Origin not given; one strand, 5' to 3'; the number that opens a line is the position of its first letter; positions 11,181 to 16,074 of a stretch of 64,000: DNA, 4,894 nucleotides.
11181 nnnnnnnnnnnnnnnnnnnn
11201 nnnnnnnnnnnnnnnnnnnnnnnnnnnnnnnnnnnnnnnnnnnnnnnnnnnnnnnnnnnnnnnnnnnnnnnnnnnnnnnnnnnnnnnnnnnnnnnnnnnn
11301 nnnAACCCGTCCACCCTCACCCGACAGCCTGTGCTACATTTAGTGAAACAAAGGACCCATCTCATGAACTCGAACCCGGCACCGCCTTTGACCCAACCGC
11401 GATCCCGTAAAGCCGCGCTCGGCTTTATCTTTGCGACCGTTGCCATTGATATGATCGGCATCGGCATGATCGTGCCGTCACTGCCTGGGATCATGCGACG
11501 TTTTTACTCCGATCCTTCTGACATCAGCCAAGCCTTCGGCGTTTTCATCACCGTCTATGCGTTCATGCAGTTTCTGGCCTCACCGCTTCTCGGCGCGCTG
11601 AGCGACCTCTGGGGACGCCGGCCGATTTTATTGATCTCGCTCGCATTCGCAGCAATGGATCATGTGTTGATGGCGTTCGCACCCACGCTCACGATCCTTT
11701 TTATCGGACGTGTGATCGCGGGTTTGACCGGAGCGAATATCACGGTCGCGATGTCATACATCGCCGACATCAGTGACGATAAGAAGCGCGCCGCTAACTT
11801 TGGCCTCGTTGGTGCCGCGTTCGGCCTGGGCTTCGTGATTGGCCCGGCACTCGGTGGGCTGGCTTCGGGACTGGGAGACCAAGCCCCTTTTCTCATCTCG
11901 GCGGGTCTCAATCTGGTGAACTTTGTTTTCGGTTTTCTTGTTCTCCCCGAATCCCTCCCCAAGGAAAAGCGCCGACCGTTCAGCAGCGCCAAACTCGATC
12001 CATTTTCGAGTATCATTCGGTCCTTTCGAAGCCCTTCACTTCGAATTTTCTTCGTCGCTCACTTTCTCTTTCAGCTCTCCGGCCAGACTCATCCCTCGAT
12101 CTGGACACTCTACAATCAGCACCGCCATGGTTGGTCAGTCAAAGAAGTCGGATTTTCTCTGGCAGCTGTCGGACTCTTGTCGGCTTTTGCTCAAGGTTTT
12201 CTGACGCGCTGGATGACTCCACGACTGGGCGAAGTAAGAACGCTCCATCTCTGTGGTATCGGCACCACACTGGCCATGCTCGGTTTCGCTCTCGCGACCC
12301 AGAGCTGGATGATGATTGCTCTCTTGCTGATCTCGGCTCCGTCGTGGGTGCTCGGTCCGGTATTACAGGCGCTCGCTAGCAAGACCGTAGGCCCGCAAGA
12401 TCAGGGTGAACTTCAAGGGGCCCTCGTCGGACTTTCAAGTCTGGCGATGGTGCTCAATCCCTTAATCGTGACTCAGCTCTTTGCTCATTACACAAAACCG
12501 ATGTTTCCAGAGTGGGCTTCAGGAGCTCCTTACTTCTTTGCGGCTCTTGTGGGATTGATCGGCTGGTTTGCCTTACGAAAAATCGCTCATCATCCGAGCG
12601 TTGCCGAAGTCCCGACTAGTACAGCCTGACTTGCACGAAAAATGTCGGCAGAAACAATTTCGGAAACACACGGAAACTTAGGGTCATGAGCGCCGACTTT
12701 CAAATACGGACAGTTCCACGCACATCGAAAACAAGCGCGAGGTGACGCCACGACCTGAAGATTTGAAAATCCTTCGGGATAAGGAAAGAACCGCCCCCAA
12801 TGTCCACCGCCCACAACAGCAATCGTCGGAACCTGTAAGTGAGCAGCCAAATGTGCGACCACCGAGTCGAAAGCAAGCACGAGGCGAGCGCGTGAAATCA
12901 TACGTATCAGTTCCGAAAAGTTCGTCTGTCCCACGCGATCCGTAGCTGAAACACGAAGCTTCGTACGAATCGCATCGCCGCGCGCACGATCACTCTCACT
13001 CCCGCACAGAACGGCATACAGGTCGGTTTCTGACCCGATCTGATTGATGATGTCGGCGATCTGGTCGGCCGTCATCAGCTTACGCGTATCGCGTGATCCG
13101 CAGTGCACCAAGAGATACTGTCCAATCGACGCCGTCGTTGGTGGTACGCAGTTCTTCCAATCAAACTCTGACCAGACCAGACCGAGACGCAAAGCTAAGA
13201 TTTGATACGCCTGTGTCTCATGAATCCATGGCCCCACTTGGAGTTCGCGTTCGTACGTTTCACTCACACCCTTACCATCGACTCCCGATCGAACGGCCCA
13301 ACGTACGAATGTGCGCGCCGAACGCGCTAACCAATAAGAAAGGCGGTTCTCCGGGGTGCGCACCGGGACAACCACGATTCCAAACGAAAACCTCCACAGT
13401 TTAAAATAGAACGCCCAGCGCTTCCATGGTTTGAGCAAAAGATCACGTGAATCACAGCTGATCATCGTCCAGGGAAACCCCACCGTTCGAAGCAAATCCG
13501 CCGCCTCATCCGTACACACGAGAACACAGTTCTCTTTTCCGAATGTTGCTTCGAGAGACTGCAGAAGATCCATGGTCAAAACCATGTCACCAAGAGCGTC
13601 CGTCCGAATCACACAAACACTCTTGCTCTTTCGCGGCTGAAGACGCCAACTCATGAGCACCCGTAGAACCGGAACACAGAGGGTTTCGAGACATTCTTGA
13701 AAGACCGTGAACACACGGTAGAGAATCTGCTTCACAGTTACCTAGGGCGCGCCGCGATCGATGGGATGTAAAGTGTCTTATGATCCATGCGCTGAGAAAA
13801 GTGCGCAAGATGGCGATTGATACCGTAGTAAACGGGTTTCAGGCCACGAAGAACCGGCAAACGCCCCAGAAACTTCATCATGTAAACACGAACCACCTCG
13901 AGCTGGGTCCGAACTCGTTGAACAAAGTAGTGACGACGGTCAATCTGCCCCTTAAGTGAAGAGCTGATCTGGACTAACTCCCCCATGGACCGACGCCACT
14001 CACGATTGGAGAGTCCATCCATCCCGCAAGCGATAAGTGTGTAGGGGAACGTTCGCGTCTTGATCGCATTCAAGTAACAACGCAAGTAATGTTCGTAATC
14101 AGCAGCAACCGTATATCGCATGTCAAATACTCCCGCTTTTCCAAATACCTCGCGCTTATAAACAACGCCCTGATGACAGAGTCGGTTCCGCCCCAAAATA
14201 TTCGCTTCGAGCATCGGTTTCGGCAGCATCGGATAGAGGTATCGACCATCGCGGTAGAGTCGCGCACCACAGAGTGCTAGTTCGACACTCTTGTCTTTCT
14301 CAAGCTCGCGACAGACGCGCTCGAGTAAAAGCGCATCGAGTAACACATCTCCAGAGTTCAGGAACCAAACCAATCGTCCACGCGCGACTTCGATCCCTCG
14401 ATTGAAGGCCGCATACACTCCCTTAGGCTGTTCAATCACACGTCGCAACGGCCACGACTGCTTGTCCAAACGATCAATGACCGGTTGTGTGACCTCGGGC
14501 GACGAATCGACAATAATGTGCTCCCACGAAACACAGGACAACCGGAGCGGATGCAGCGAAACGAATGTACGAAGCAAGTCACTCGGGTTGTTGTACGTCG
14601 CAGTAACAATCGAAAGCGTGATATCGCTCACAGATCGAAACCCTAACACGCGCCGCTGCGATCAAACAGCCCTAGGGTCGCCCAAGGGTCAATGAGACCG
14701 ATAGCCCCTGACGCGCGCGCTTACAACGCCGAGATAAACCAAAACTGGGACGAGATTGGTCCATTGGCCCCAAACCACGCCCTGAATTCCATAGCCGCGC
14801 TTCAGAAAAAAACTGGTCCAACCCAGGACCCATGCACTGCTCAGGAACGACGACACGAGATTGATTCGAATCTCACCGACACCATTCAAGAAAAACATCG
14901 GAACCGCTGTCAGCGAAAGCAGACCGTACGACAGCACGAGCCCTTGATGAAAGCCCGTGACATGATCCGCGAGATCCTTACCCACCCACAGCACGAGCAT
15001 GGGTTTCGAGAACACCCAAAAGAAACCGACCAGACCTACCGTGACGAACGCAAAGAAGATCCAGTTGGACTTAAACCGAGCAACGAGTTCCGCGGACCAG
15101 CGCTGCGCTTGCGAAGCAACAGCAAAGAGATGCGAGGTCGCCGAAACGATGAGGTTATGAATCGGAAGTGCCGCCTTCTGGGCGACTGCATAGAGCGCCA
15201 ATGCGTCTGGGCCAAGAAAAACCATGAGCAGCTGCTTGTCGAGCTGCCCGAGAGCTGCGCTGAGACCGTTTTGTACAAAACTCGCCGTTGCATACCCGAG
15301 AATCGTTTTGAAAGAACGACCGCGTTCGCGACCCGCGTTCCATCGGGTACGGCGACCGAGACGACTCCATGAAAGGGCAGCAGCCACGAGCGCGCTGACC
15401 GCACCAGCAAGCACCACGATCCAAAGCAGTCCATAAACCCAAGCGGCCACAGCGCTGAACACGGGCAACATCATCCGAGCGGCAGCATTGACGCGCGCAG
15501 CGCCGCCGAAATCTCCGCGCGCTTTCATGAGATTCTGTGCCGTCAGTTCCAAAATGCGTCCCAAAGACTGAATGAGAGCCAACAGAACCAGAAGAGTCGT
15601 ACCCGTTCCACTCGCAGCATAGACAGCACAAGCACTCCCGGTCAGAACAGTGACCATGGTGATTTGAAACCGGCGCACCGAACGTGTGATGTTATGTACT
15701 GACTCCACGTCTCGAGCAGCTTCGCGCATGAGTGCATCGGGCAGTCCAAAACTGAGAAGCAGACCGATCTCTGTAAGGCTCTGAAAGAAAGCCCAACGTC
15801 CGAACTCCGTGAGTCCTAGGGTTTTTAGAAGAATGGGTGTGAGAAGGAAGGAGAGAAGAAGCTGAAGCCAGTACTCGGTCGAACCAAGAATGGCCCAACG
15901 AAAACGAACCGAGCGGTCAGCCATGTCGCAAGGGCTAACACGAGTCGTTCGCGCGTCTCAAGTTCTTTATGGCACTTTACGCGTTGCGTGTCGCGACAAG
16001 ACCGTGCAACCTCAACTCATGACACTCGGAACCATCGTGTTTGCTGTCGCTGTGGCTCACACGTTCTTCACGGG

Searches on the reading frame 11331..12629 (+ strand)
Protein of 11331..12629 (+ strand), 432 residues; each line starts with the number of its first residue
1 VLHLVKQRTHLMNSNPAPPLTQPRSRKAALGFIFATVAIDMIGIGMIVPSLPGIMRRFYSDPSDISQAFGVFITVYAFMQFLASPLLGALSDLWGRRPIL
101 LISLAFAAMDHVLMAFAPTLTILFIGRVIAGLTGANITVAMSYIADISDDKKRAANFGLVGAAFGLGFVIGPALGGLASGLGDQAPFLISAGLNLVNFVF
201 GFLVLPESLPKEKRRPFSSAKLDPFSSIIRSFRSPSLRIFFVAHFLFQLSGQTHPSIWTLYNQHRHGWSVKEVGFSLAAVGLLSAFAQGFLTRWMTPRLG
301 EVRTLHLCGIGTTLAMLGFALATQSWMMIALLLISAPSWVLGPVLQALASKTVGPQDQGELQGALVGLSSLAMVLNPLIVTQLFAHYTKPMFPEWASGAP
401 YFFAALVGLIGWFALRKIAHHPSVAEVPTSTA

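Call 26: search_protein_families(library=pfam, proteins=[window:11331-12629:+], max_evalue=0.00001)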
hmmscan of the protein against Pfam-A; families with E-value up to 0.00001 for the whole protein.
window:11331-12629:+ (432 aa): 4 families
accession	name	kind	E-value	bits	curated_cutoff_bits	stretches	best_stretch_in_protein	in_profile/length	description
PF07690.21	MFS_1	-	5.3e-49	167.4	33.4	1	34-375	2-345/347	Major Facilitator Superfamily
PF00083.30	Sugar_tr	-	1.1e-12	48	22.3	1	55-208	29-194/452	Sugar (and other) transporter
PF05977.19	MFS_3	-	1.6e-06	27.3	27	1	81-342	59-324/524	Transmembrane secretion effector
PF12832.13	MFS_1_like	-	3.8e-06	26.6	25.2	0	68-368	35-345/373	MFS_1 like family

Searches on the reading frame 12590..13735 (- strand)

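Call 26: search_protein_families(library=pfam, proteins=[window:12590-13735:-], max_evalue=0.00001)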
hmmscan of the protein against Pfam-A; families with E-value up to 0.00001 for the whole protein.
window:12590-13735:- (381 aa): 1 family
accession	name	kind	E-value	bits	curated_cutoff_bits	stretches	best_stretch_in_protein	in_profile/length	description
PF01075.23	Glyco_transf_9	-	1.2e-12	48.1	22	1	207-327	108-228/247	Glycosyltransferase family 9 (heptosyltransferase)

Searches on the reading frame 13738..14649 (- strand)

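Call 26: search_protein_families(library=pfam, proteins=[window:13738-14649:-], max_evalue=0.00001)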
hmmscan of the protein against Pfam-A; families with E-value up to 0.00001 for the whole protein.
window:13738-14649:- (303 aa): 1 family
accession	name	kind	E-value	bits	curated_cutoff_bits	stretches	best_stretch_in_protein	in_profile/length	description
PF00535.33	Glycos_transf_2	-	1.2e-12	48.5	23.3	1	13-138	1-126/168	Glycosyl transferase family 2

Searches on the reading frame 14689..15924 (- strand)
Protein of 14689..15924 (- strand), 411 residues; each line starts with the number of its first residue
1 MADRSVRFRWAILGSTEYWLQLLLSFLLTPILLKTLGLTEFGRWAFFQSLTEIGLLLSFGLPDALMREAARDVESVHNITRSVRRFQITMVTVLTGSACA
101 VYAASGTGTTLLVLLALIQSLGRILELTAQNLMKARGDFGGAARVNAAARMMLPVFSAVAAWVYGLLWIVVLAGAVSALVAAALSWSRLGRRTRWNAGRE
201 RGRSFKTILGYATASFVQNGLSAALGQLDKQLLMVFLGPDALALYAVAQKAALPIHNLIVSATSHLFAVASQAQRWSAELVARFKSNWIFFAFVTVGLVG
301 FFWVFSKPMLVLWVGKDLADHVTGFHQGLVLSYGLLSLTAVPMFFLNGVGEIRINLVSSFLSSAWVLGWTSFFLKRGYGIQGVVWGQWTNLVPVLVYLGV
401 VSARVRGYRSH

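Call 26: search_protein_families(library=pfam, proteins=[window:14689-15924:-], max_evalue=0.00001)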
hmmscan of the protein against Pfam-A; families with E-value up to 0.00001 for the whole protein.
window:14689-15924:- (411 aa): 1 family
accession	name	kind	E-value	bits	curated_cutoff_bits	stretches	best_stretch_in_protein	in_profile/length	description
PF01943.22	Polysacc_synt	-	6.1e-08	32.9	28.2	1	20-267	14-267/274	Polysaccharide biosynthesis protein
